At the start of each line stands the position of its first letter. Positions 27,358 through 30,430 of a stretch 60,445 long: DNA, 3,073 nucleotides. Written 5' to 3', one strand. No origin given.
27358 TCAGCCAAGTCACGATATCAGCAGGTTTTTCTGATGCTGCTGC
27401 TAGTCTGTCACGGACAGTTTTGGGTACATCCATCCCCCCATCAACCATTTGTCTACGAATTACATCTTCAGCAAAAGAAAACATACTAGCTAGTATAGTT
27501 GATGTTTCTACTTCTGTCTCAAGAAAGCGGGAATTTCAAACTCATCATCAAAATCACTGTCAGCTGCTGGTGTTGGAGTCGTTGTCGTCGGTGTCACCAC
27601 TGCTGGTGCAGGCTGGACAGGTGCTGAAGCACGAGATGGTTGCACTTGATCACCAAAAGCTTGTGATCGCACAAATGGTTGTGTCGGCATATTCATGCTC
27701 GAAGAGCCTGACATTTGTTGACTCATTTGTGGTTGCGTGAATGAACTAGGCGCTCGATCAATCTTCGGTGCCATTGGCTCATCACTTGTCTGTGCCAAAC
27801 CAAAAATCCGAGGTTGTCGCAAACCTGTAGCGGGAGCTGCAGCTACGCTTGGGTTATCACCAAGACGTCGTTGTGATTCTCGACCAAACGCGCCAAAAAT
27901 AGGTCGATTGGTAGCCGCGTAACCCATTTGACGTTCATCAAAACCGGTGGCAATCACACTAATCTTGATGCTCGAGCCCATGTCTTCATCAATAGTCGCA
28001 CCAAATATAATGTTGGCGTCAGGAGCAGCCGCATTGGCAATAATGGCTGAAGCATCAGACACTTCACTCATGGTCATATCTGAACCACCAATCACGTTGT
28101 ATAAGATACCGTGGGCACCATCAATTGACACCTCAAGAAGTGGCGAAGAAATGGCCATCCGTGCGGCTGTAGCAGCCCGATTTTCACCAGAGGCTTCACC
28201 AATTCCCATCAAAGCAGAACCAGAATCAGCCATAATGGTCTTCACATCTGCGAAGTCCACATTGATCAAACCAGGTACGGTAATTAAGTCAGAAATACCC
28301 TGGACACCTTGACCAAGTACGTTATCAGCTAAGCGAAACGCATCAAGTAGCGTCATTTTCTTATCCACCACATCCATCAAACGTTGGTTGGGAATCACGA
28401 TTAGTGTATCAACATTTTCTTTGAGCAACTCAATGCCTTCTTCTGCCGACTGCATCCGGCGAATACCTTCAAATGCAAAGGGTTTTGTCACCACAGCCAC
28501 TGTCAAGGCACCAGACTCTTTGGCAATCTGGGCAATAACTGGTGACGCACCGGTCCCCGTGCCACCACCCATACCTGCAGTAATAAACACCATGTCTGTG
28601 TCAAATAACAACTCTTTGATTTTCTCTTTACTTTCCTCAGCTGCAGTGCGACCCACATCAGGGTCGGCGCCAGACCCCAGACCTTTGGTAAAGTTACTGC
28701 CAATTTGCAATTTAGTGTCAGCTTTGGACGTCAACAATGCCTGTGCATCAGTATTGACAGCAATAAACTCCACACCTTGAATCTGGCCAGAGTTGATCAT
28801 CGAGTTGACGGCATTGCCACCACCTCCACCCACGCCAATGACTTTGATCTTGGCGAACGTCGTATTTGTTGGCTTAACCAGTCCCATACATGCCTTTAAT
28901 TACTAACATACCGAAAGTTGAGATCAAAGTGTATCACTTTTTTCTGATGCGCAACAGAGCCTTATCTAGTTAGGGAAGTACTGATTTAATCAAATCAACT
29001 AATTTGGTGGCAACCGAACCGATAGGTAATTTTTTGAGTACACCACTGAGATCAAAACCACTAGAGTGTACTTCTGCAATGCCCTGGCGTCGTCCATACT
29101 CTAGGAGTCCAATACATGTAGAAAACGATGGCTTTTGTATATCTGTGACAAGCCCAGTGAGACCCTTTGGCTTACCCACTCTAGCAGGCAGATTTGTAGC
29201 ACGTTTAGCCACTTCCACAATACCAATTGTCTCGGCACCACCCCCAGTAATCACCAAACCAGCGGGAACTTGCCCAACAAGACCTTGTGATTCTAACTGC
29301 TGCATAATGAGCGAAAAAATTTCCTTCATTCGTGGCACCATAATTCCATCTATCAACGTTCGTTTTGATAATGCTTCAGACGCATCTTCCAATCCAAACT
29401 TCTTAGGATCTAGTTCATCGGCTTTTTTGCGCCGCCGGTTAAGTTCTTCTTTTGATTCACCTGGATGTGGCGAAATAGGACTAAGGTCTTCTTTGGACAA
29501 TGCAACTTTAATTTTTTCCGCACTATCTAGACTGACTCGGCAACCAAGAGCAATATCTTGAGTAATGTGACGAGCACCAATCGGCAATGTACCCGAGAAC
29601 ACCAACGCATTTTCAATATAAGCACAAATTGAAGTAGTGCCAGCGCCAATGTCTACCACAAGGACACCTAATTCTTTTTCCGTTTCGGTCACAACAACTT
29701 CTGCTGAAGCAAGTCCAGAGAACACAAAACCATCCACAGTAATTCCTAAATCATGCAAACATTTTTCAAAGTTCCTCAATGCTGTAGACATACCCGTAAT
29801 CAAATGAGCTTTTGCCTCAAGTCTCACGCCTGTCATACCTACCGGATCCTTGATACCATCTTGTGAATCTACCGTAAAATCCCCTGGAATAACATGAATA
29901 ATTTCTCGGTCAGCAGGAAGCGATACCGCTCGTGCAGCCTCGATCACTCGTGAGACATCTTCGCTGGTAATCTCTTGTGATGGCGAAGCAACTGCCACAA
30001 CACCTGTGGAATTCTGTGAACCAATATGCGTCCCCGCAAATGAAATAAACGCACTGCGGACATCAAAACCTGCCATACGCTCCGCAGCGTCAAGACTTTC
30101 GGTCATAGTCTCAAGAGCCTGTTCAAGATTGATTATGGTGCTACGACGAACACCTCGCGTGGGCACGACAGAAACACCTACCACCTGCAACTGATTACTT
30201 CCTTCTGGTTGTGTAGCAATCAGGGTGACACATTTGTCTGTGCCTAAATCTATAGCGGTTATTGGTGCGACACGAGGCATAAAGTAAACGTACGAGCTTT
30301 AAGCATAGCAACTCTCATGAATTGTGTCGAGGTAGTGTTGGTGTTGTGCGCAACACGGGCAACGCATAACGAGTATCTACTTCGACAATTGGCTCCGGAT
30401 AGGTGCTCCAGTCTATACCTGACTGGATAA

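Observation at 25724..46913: A shared minimal T-box architecture: 6-bp stem plus C-N-[codon]-A hexaloop, reprogrammed for Ile and Gly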

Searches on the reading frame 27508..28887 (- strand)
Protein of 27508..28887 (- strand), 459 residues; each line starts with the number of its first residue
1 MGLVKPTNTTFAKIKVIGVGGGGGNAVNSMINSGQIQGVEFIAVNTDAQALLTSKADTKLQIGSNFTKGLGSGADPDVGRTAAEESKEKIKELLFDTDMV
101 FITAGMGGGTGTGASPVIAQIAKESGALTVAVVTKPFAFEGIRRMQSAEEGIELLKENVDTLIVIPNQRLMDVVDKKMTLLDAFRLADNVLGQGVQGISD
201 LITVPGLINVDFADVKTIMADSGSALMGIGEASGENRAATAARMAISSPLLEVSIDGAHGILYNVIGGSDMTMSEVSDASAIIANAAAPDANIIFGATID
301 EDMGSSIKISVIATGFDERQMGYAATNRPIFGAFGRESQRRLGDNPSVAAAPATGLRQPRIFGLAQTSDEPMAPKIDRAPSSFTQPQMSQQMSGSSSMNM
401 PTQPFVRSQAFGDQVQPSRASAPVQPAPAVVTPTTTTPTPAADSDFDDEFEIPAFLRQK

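Call 47: search_protein_families(library=pfam, proteins=[window:27508-28887:-], max_evalue=0.00001)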
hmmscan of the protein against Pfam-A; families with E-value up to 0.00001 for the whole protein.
window:27508-28887:- (459 aa): 2 families
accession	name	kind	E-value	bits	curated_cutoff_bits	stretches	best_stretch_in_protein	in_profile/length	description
PF00091.31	Tubulin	-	1.8e-52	178.9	33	1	13-174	1-189/190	Tubulin/FtsZ family, GTPase domain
PF12327.13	FtsZ_C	-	9.3e-33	112.9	27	1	223-317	1-95/95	FtsZ family, C-terminal domain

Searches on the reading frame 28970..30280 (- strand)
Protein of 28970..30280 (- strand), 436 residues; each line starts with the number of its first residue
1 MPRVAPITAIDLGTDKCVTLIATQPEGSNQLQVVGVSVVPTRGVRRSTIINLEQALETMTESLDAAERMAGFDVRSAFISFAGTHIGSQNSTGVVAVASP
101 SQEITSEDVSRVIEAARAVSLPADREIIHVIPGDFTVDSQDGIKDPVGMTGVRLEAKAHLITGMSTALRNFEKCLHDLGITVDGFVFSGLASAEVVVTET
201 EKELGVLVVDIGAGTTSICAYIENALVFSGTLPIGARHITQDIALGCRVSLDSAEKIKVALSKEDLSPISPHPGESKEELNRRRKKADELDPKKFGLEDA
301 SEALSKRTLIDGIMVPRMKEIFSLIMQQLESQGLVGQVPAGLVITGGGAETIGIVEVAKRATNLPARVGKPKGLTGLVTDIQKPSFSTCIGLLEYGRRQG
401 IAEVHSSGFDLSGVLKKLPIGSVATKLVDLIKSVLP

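Call 47: search_protein_families(library=pfam, proteins=[window:28970-30280:-], max_evalue=0.00001)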
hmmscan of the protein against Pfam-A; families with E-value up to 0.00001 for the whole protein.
window:28970-30280:- (436 aa): 2 families
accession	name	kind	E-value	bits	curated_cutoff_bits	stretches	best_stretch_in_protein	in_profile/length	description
PF02491.25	SHS2_FTSA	-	1.7e-32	112.1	25.4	1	83-162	1-79/79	SHS2 domain inserted in FTSA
PF14450.12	FtsA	-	7.6e-27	94.6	31.8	1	208-391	2-127/127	Cell division protein FtsA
